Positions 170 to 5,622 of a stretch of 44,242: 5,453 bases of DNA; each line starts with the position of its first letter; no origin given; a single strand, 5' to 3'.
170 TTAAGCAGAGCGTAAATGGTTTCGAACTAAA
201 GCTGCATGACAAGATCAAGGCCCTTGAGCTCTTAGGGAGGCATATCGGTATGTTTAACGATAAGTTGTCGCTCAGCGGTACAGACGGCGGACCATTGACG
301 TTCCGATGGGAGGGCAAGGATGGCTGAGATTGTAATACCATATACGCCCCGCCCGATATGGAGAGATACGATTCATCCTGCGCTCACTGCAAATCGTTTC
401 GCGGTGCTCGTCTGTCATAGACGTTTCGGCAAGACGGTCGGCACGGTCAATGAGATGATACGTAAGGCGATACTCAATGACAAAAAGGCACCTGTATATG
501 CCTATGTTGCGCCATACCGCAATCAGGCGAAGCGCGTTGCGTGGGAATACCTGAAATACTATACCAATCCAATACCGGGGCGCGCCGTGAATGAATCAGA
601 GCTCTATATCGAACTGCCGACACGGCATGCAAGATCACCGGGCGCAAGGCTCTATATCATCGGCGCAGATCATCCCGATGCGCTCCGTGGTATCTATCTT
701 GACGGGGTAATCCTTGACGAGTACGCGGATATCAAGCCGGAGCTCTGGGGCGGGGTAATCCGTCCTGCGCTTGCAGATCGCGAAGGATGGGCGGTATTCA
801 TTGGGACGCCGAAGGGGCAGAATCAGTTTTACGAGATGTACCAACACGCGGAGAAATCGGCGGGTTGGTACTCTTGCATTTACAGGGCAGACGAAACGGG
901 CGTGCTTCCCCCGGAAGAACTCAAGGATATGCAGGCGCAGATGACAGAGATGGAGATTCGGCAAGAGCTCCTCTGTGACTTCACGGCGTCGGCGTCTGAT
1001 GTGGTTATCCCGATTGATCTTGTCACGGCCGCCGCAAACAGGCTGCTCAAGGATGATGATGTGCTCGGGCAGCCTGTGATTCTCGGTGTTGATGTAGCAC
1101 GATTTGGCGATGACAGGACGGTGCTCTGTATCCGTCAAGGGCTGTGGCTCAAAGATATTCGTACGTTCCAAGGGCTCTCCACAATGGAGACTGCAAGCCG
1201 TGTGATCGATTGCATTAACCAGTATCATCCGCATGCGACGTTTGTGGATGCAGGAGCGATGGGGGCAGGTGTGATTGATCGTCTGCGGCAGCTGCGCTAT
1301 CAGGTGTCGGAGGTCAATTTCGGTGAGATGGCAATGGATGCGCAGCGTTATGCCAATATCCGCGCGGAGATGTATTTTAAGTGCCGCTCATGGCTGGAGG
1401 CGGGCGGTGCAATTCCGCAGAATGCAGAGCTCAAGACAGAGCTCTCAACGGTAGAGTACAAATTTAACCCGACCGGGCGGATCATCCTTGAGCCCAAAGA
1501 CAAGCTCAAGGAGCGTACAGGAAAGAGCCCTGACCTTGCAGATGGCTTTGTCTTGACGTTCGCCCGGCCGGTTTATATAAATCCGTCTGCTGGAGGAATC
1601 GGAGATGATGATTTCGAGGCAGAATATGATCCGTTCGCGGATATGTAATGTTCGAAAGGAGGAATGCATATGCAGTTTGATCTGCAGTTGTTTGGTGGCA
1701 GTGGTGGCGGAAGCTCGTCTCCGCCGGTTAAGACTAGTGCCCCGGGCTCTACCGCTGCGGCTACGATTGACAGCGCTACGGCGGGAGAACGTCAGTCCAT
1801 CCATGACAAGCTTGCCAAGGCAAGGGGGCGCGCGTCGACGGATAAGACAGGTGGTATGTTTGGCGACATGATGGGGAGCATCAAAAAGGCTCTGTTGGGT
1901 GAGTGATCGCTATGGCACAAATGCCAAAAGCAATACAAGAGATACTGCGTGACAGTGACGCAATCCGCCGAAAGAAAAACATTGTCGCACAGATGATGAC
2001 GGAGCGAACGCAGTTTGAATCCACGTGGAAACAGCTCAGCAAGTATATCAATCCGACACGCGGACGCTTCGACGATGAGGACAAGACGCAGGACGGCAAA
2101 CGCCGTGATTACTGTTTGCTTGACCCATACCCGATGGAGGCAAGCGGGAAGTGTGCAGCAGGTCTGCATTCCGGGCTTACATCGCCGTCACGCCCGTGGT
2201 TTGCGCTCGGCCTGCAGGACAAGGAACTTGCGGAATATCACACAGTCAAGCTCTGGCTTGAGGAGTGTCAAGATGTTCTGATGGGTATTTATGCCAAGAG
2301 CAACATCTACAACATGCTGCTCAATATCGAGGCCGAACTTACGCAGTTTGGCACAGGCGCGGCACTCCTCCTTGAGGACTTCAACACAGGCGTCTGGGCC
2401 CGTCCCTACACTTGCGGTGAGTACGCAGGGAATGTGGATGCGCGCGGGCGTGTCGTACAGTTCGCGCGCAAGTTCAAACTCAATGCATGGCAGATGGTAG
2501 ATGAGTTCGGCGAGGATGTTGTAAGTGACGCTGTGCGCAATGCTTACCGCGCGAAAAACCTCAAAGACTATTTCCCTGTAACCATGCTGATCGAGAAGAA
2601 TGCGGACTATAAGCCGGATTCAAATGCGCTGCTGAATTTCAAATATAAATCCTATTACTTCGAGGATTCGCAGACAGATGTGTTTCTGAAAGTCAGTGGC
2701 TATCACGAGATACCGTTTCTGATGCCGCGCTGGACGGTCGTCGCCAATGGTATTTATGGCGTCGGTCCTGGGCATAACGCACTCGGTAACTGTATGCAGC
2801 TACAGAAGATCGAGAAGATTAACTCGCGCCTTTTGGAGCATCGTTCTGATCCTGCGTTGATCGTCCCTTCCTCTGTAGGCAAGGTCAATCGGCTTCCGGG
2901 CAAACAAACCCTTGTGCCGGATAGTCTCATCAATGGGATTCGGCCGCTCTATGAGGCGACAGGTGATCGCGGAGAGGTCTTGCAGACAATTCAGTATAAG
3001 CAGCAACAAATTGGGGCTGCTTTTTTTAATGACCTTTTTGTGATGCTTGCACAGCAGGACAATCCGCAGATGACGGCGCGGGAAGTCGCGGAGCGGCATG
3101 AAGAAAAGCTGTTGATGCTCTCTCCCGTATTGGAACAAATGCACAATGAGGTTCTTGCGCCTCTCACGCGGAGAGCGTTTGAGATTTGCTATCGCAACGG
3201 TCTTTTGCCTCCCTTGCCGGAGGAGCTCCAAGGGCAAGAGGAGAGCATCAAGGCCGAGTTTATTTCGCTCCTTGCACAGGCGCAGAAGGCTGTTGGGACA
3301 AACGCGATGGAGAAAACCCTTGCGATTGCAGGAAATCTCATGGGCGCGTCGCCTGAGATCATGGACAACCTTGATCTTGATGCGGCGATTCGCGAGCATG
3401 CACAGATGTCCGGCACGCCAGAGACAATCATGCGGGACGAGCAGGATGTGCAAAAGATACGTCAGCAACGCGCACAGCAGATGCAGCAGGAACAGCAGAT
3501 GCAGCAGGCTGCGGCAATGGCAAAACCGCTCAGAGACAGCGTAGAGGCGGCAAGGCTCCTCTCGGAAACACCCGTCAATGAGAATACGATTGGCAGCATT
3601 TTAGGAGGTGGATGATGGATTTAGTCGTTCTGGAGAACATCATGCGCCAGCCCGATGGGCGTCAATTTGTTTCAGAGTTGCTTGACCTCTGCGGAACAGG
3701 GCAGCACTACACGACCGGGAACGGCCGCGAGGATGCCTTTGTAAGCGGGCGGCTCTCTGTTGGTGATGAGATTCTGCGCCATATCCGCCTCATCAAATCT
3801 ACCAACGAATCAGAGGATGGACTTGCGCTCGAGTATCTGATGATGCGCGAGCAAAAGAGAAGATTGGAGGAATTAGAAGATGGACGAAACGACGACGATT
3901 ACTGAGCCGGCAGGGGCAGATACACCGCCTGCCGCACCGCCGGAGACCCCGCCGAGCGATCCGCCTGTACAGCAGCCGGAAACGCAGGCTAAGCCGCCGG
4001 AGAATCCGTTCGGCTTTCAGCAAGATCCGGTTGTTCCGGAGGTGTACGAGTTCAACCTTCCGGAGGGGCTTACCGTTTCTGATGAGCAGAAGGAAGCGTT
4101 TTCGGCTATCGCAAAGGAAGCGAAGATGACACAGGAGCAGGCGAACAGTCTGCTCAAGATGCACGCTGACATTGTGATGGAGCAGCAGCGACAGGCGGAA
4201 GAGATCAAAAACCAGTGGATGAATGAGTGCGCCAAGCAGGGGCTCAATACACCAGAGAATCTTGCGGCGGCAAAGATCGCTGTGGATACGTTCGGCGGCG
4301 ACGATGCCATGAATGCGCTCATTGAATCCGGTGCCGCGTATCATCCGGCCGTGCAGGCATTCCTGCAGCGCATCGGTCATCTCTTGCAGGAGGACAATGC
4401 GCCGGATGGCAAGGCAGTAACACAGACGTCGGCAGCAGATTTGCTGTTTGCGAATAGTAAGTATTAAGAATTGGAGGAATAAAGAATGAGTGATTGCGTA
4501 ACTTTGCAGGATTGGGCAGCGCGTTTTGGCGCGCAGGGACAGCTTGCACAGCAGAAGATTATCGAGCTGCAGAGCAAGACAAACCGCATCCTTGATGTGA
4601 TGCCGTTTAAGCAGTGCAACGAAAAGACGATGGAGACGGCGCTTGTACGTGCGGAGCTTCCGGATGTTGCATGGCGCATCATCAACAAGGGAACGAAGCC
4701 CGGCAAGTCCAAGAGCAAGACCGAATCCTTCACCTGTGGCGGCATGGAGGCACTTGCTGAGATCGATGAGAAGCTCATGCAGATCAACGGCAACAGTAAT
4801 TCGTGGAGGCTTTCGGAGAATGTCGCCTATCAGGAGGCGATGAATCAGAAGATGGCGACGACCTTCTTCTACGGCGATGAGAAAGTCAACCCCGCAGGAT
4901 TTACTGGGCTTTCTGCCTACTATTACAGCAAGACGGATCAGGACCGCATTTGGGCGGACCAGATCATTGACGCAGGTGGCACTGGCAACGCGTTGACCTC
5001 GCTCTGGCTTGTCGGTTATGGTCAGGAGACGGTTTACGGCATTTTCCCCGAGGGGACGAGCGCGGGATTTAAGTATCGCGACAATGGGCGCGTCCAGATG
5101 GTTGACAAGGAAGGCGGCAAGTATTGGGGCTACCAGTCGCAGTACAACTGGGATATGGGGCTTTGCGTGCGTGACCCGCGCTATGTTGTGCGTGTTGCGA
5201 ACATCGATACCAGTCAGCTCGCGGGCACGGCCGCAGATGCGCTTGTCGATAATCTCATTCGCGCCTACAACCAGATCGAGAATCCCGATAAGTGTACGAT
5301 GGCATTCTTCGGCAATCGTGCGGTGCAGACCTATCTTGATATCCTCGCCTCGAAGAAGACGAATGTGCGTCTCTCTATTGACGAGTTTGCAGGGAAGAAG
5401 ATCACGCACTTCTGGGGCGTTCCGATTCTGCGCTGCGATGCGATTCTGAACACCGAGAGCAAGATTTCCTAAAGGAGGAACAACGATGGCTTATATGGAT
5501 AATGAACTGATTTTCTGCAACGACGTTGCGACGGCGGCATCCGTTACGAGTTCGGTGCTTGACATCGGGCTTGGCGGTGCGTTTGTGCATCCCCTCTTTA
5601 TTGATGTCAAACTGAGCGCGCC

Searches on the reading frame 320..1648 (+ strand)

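Call 54: search_protein_families(library=pfam, proteins=[window:320-1648:+], max_evalue=0.001)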
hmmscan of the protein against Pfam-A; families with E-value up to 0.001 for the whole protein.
window:320-1648:+ (442 aa): 1 family
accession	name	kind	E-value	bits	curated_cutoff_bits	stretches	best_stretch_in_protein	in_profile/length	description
PF03237.21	Terminase_6N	-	9.9e-07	29.1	22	1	34-232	6-210/215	Terminase large subunit, T4likevirus-type, N-terminal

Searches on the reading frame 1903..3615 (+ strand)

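Call 54: search_protein_families(library=pfam, proteins=[window:1903-3615:+], max_evalue=0.001)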
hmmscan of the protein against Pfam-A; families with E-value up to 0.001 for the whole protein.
window:1903-3615:+ (570 aa): 1 family
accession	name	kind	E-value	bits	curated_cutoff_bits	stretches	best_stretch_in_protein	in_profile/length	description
PF12236.14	Head-tail_con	-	1.2e-133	446.6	27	1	27-509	7-488/489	Bacteriophage head to tail connecting protein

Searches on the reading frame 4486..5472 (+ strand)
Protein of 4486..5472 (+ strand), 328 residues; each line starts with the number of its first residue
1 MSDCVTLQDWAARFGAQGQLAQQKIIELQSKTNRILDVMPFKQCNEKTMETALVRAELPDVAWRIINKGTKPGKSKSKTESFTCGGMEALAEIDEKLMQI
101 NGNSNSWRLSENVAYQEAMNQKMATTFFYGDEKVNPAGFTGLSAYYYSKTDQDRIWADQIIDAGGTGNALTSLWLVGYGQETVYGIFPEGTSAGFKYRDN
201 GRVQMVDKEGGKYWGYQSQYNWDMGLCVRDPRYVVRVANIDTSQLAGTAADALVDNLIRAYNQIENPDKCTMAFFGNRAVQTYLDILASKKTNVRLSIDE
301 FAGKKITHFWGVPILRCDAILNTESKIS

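Call 54: search_protein_families(library=pfam, proteins=[window:4486-5472:+], max_evalue=0.001)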
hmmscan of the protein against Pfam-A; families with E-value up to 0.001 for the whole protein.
window:4486-5472:+ (328 aa): 1 family
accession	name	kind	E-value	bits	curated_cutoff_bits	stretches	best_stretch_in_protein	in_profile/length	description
PF20911.3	GP7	-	9.6e-104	347.1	27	1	21-327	5-312/313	Major capsid protein GP7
